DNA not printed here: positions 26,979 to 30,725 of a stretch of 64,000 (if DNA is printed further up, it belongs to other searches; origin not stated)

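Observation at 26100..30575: Checkpoint clamp subunit HUS1 and RECQL4-type helicase share one 78-bp bidirectional promoter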

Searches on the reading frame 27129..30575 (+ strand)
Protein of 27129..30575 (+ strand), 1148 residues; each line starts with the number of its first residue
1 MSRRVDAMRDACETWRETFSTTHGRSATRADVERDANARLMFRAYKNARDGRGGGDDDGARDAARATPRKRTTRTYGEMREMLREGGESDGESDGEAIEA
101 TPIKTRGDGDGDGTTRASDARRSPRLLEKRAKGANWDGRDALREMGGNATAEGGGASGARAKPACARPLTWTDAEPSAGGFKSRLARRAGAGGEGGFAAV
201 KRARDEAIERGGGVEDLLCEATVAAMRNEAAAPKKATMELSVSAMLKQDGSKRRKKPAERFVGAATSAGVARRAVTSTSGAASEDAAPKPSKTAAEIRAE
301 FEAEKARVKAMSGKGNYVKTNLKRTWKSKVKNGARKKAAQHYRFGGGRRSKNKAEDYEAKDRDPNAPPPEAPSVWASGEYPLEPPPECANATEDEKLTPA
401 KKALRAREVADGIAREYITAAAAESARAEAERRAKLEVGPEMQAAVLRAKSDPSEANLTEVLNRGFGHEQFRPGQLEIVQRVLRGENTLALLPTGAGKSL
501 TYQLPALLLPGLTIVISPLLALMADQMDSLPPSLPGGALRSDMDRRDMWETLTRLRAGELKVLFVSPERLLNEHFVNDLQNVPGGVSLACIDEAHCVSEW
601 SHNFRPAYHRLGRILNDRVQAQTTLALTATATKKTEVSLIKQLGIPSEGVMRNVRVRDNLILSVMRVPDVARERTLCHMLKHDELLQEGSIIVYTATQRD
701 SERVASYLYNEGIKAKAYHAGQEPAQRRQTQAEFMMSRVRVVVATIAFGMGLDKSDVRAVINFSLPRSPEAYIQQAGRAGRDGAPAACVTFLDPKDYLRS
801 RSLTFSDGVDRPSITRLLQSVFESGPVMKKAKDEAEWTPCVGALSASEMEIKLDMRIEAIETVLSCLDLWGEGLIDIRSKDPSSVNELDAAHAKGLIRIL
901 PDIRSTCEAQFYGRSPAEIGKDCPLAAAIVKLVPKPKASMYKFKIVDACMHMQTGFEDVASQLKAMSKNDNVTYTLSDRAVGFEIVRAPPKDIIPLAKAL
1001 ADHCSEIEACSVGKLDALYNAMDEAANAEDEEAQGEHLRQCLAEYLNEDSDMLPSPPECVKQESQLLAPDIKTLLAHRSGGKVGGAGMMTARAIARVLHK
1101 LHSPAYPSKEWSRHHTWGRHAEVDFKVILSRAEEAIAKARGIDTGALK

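Call 4: search_protein_families(library=pfam, proteins=[window:27129-30575:+], max_evalue=1)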
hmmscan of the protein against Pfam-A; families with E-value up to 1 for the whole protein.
window:27129-30575:+ (1148 aa): 3 families
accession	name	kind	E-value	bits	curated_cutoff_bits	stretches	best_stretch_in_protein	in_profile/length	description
PF00270.35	DEAD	-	2.6e-22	79.8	26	1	472-635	1-164/167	DEAD/DEAH box helicase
PF00271.37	Helicase_C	-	3.1e-21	76.1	23.5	1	675-783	5-110/110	Helicase conserved C-terminal domain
PF04851.21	ResIII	-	0.00014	22.3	22.5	1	470-631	3-162/164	Type III restriction enzyme, res subunit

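Call 6: search_solved_structures(query=window:27129-30575:+, max_evalue=0.001)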
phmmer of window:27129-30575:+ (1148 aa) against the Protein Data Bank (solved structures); distinct sequences matched with E-value up to 0.001: 158 (the best 60 are shown).
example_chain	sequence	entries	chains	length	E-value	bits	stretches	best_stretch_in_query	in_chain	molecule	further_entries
5lst_A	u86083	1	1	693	2.3e-81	277.5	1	465-824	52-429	ATP-dependent DNA helicase Q4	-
1oyw_A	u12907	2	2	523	1.1e-76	262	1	455-798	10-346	ATP-dependent DNA helicase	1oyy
4tmu_A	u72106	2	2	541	1.4e-74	255.1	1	455-798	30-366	RecQ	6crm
4q47_A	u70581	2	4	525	1.1e-64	222.2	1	461-802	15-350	DNA helicase RecQ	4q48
7auc_A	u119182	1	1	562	1e-60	209.2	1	448-805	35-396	Bloom syndrome protein,Bloom syndrome protein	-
7aud_A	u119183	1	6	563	1e-60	209.1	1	449-805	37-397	Bloom syndrome protein,Bloom syndrome protein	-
4cgz_A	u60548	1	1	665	2.4e-60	207.9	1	451-805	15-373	BLOOM'S SYNDROME HELICASE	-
4cdg_A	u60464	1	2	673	2.5e-60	207.8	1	451-805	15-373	BLOOM SYNDROME PROTEIN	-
4o3m_A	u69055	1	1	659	2.7e-60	207.7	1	451-805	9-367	Bloom syndrome protein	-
5lb3_B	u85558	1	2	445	5.7e-58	200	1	451-795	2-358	ATP-dependent DNA helicase Q5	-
5lb5_A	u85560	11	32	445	9.2e-58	199.3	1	455-795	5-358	ATP-dependent DNA helicase Q5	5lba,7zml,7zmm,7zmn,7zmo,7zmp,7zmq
5lb8_A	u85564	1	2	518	1.2e-57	198.9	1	455-795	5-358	ATP-dependent DNA helicase Q5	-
9i22_A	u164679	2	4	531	1.2e-57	198.9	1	453-815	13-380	ATP-dependent DNA helicase Q1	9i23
8yrs_A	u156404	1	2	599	1.4e-57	198.7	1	452-815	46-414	ATP-dependent DNA helicase Q1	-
2v1x_A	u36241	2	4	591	1.4e-57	198.7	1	452-815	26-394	ATP-DEPENDENT DNA HELICASE Q1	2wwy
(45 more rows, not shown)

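Call 14: find_homologous_proteins(query=window:27129-30575:+, max_evalue=1e-20)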
Query window:27129-30575:+ (1148 aa): 192 proteins with E <= 1e-20 among 8000 candidates; the best 120 are listed.
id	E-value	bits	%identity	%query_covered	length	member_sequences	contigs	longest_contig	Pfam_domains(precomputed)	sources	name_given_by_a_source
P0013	0.0e+0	2538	99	100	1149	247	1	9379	PF00270.36,PF00271.38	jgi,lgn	-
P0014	0.0e+0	1768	72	100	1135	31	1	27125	PF11719.14,PF00270.36,PF00271.38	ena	-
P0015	0.0e+0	1745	72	99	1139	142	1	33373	PF11719.14,PF00270.36,PF00271.38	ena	-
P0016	0.0e+0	1703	43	9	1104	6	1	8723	PF00270.36,PF00271.38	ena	-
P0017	0.0e+0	1657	68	99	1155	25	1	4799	PF00270.36,PF00271.38,PF04851.22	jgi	jgi:ATP-dependent DNA helicase Q4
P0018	0.0e+0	1648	68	99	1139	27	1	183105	PF11719.14,PF00270.36,PF00271.38,PF04851.22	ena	-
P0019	0.0e+0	1641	68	99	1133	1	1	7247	PF11719.14,PF00270.36,PF00271.38,PF04851.22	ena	-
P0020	0.0e+0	1637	67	99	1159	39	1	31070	PF11719.14,PF00270.36,PF00271.38,PF04851.22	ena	-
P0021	0.0e+0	1612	66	99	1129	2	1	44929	PF11719.14,PF00270.36,PF00271.38,PF04851.22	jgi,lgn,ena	-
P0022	0.0e+0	1609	68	99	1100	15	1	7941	PF00270.36,PF00271.38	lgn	-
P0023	8.3e-264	897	51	73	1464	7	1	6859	PF11719.14,PF00270.36,PF00271.38,PF26116.1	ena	-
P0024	8.7e-263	893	52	73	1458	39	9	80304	PF11719.14,PF00270.36,PF00271.38,PF26116.1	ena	-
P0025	1.5e-254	866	52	73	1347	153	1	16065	PF11719.14,PF00270.36,PF00271.38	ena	-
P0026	1.8e-252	859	50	73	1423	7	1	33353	PF11719.14,PF00270.36,PF00271.38,PF26116.1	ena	-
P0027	6.6e-252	857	56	61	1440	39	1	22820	PF11719.14,PF00270.36,PF00271.38,PF26116.1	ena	-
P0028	3.8e-247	841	59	45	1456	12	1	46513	PF11719.14,PF00270.36,PF00271.38,PF26116.1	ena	-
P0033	2.4e-215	736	51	59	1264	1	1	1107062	PF00270.36,PF00271.38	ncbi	ncbi:unnamed protein product [Bathycoccus prasinos]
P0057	3.0e-87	312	43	21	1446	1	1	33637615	PF11719.14,PF00270.36,PF00271.38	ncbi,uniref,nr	ncbi:ATP-dependent DNA helicase Q4 [Strongylocentrotus purpuratus]|uniref:DNA 3'-5' helicase n=1 Tax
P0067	7.1e-73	264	39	35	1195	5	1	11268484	PF00270.36,PF06839.18,PF00271.38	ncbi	ncbi:hypothetical protein PRIC2_003150 [Phytophthora ramorum]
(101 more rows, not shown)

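Call 15: find_encoding_contigs(protein=P0033, flank=8000, max_places=2)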
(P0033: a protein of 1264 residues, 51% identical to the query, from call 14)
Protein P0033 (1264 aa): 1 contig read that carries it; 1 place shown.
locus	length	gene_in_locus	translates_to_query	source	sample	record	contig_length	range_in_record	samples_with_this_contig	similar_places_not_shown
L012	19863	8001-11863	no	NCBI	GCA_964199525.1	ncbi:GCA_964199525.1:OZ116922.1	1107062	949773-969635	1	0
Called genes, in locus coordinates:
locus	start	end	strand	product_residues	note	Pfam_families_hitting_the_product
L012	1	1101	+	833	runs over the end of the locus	PF00096:zf-C2H2 (faint), PF13465:zf-H2C2_2 (weak), PF03407:Nucleotid_trans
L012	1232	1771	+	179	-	-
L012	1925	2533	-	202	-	PF02341:RbcX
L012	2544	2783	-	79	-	-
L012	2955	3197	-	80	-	-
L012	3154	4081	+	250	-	PF01476:LysM (weak)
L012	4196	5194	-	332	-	-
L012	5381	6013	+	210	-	PF17833:pre-PUA_NIP7, PF03657:UPF0113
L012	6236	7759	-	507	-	-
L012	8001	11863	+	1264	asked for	PF00270:DEAD, PF00271:Helicase_C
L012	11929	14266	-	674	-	PF10159:MMtag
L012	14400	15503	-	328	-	PF13409:GST_N_2 (weak), PF13417:GST_N_3, PF13410:GST_C_2 (weak)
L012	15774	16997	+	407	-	PF13685:Fe-ADH_2 (weak), PF00465:Fe-ADH, PF25137:ADH_Fe_C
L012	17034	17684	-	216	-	-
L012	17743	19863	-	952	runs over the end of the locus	PF00777:Glyco_transf_29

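Call 16: find_encoding_contigs(protein=P0024, flank=8000, max_places=3)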
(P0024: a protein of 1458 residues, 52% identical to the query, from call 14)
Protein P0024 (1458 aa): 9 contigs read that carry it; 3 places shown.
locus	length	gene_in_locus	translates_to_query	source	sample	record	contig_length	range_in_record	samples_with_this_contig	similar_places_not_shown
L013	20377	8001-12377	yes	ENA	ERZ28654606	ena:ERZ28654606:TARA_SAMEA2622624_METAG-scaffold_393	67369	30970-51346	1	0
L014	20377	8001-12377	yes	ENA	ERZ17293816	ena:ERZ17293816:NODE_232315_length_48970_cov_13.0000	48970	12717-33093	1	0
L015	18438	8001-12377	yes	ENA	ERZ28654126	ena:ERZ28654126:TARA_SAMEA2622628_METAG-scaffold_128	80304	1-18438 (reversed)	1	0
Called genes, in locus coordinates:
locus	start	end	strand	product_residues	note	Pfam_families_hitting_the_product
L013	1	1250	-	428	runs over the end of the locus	PF12220:U1snRNP70_N, PF00076:RRM_1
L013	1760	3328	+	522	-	PF00186:DHFR_1, PF00303:Thymidylat_synt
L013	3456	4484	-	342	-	PF00106:adh_short, PF08659:KR (weak), PF13561:adh_short_C2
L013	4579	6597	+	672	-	-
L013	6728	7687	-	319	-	PF04005:Hus1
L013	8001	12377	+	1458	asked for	PF11719:Drc1-Sld2, PF26116:FAM13A (weak), PF00270:DEAD, PF00271:Helicase_C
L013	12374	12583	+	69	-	-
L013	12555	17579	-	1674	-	-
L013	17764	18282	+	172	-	PF14770:TMEM18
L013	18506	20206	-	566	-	PF02872:5_nucleotid_C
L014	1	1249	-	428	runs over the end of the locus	PF12220:U1snRNP70_N, PF00076:RRM_1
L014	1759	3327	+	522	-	PF00186:DHFR_1, PF00303:Thymidylat_synt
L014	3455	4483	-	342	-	PF00106:adh_short, PF08659:KR (weak), PF13561:adh_short_C2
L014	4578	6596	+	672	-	-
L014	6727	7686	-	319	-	PF04005:Hus1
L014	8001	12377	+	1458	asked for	PF11719:Drc1-Sld2, PF26116:FAM13A (weak), PF00270:DEAD, PF00271:Helicase_C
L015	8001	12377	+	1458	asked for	PF11719:Drc1-Sld2, PF26116:FAM13A (weak), PF00270:DEAD, PF00271:Helicase_C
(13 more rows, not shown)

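Call 17: find_encoding_contigs(protein=P0028, flank=8000, max_places=2)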
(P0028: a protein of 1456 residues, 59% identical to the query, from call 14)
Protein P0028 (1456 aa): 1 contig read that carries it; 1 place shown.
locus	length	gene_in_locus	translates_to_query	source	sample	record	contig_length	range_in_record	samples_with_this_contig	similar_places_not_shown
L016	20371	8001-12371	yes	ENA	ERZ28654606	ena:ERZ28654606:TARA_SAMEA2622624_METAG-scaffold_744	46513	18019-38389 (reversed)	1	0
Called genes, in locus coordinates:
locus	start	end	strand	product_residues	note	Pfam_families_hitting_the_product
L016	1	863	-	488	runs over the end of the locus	PF12220:U1snRNP70_N, PF00076:RRM_1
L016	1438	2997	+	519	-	PF00186:DHFR_1, PF00303:Thymidylat_synt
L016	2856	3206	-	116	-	-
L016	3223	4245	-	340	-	PF00106:adh_short, PF08659:KR (faint), PF13561:adh_short_C2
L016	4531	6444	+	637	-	-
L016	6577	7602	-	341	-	PF04005:Hus1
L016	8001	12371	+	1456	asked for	PF11719:Drc1-Sld2, PF26116:FAM13A (faint), PF00270:DEAD, PF00271:Helicase_C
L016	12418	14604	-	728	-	-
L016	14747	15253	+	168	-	PF14770:TMEM18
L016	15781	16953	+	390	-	PF02847:MA3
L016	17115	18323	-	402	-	-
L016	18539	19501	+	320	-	PF04969:CS (weak)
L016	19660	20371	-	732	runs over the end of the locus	PF12330:Haspin_kinase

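Call 20: search_protein_families(library=pfam, proteins=[L012:6236-7759:-, L013:6728-7687:-, L016:6577-7602:-], max_evalue=0.1)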
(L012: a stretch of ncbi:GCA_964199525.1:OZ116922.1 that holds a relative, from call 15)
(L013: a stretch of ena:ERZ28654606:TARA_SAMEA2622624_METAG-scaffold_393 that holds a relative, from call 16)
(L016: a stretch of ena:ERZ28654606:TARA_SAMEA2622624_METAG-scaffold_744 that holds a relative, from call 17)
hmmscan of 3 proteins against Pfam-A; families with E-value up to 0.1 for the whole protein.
L012:6236-7759:- (507 aa): 1 family
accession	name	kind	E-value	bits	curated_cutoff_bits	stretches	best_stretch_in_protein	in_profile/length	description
PF04005.17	Hus1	-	2.8e-16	59.9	27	1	1-270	1-230/288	Hus1-like protein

L013:6728-7687:- (319 aa): 1 family
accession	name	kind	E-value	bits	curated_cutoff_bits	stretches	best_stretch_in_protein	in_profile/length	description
PF04005.17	Hus1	-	2e-30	106.3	27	1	1-278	1-262/288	Hus1-like protein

L016:6577-7602:- (341 aa): 1 family
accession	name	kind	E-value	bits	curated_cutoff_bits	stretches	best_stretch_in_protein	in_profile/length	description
PF04005.17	Hus1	-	7.5e-30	104.5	27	1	1-302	1-266/288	Hus1-like protein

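Call 46: search_protein_families(library=pfam, proteins=[P0024, P0057], max_evalue=10)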
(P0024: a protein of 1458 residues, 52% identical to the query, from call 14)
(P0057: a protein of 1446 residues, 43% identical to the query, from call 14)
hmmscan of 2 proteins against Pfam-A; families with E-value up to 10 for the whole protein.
P0024 (1458 aa): 5 families
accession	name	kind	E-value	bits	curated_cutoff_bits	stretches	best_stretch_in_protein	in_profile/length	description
PF00271.37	Helicase_C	-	9.3e-22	77.8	23.5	1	953-1061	5-110/110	Helicase conserved C-terminal domain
PF00270.35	DEAD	-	2.6e-18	66.8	26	1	749-913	1-163/167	DEAD/DEAH box helicase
PF11719.13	Drc1-Sld2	-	7.3e-12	46.1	28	1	35-109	2-73/416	DNA replication and checkpoint protein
PF25056.1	DUF7793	-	0.3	11.6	26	1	672-735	20-82/113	Domain of unknown function (DUF7793)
PF10486.14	PI3K_1B_p101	-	2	6.5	23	1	399-497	312-408/861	Phosphoinositide 3-kinase gamma adapter protein p101 subunit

P0057 (1446 aa): 5 families
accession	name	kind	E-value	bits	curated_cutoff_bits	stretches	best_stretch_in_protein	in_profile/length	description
PF00270.35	DEAD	-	1.2e-20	74.3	26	1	689-857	1-164/167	DEAD/DEAH box helicase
PF00271.37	Helicase_C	-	1.1e-19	71.1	23.5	2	996-1067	39-110/110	Helicase conserved C-terminal domain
PF11719.13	Drc1-Sld2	-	5.9e-11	43.1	28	1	11-105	2-91/416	DNA replication and checkpoint protein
PF00098.28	zf-CCHC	-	7.3e-05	23.1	20.8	1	571-585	2-16/18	Zinc knuckle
PF04851.21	ResIII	-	0.0016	18.8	22.5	1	688-853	4-162/164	Type III restriction enzyme, res subunit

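Call 47: search_solved_structures(query=A2, max_evalue=1e-10)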
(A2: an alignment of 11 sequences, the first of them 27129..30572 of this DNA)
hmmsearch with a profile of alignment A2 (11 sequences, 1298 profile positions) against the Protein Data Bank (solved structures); distinct sequences matched with E-value up to 1e-10: 126 (the best 60 are shown).
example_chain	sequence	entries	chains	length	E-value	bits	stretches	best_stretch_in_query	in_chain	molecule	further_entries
5lst_A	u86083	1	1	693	2.4e-196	658.6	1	601-1204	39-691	ATP-dependent DNA helicase Q4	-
1oyw_A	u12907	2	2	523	1.7e-115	390.7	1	601-949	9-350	ATP-dependent DNA helicase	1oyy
4tmu_A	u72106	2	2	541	2.1e-112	380.5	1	594-949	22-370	RecQ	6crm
4q47_A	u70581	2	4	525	6.9e-100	339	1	607-950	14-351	DNA helicase RecQ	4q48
5lb3_B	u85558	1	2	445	4.5e-95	323.1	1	602-943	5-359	ATP-dependent DNA helicase Q5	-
5lb5_A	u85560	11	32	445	4.5e-95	323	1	600-943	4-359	ATP-dependent DNA helicase Q5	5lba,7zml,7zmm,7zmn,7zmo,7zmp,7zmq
7zms_A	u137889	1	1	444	7.2e-95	322.4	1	602-943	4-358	ATP-dependent DNA helicase Q5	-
5lb8_A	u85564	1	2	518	7.3e-95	322.4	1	602-943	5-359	ATP-dependent DNA helicase Q5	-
8rl5_A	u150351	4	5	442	8.4e-95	322.2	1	602-943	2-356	ATP-dependent DNA helicase Q5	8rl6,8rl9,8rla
8qq2_R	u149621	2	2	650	1.5e-94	321.3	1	601-943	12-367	ATP-dependent DNA helicase Q5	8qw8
8qw9_R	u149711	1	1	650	1.5e-94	321.3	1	601-943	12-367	ATP-dependent DNA helicase Q5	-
9ei2_U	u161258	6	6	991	4e-94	319.9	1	601-943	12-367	ATP-dependent DNA helicase Q5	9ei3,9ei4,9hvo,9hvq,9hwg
7auc_A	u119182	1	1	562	3.1e-93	317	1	596-952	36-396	Bloom syndrome protein,Bloom syndrome protein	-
7aud_A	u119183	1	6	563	4.1e-93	316.6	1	597-952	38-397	Bloom syndrome protein,Bloom syndrome protein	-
4cgz_A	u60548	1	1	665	7.9e-93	315.6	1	599-952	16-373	BLOOM'S SYNDROME HELICASE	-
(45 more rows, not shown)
